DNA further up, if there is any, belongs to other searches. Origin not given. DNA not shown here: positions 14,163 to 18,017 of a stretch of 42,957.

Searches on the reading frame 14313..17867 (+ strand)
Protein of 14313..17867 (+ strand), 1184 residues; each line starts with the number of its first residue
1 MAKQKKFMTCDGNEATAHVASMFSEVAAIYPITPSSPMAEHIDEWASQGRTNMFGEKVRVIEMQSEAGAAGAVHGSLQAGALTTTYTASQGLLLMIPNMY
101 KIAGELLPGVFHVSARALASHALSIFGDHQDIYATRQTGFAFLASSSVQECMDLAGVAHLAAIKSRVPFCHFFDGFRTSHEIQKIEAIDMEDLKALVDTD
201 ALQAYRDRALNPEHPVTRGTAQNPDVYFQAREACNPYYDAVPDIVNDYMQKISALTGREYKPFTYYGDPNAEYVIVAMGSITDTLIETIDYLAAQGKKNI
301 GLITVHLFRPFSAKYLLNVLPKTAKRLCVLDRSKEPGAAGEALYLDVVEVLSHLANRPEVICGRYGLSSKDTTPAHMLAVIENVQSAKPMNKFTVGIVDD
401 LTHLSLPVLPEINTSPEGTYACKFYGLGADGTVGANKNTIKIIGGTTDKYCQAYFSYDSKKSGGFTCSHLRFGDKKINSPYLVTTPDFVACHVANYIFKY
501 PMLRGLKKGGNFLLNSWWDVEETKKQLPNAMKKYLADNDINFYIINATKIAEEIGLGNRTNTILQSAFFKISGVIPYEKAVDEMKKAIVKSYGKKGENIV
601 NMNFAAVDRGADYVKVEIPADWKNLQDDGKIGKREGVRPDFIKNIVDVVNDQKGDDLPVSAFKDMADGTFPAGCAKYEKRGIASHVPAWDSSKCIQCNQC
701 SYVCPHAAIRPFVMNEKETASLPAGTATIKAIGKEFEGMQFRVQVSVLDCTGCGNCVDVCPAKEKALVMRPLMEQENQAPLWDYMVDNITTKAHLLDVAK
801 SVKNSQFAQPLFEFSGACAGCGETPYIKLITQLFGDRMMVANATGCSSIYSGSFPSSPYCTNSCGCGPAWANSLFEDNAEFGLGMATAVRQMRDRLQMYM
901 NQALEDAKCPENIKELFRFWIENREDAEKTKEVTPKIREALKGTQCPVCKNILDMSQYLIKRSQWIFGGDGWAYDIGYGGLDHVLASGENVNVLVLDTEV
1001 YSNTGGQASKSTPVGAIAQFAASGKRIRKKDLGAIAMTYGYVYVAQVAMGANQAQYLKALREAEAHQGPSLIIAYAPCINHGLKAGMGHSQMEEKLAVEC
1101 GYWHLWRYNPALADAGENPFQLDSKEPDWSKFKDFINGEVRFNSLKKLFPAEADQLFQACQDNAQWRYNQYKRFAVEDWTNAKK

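Call 23: search_protein_families(library=pfam, proteins=[window:14313-17867:+], max_evalue=0.00001)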
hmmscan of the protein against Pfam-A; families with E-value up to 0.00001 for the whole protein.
window:14313-17867:+ (1184 aa): 14 families
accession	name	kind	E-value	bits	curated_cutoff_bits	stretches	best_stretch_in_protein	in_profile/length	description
PF01855.24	POR_N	-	3.4e-83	279.4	27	1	23-249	6-230/231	Pyruvate flavodoxin/ferredoxin oxidoreductase, thiamine diP-bdg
PF01558.24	POR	-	3.4e-33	115.7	27.4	1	428-611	1-172/173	Pyruvate ferredoxin/flavodoxin oxidoreductase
PF10371.14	EKR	-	5e-20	71.5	27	1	637-683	11-55/55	Domain of unknown function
PF17147.9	PFOR_II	-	2e-12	47.8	27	1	271-376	1-101/102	Pyruvate:ferredoxin oxidoreductase core domain II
PF12838.12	Fer4_7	-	7.4e-10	39.6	27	1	693-762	1-50/52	4Fe-4S dicluster domain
PF02775.26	TPP_enzyme_C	-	2.9e-09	37.3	21.9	1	962-1073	47-150/151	Thiamine pyrophosphate enzyme, C-terminal TPP binding domain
PF12837.12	Fer4_6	-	3.8e-09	36.5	25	1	686-709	1-24/24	4Fe-4S binding domain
PF00037.32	Fer4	-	4.3e-09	36.3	21.1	1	688-710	2-24/24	4Fe-4S binding domain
PF13237.11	Fer4_10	-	1.7e-08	34.7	25.5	1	690-761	5-53/53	4Fe-4S dicluster domain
PF13183.11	Fer4_8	-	1.9e-08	35.1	27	1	691-763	2-67/68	4Fe-4S dicluster domain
PF13484.11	Fer4_16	-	7.8e-08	33.4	30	1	693-762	1-65/66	4Fe-4S double cluster binding domain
PF13187.11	Fer4_9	-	2.8e-06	27.7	27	1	693-763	1-50/52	4Fe-4S dicluster domain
PF13534.11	Fer4_17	-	3.1e-06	28.1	22.2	0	692-706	44-58/61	4Fe-4S dicluster domain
PF14697.11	Fer4_21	-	3.8e-06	27.4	35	0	690-763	4-54/59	4Fe-4S dicluster domain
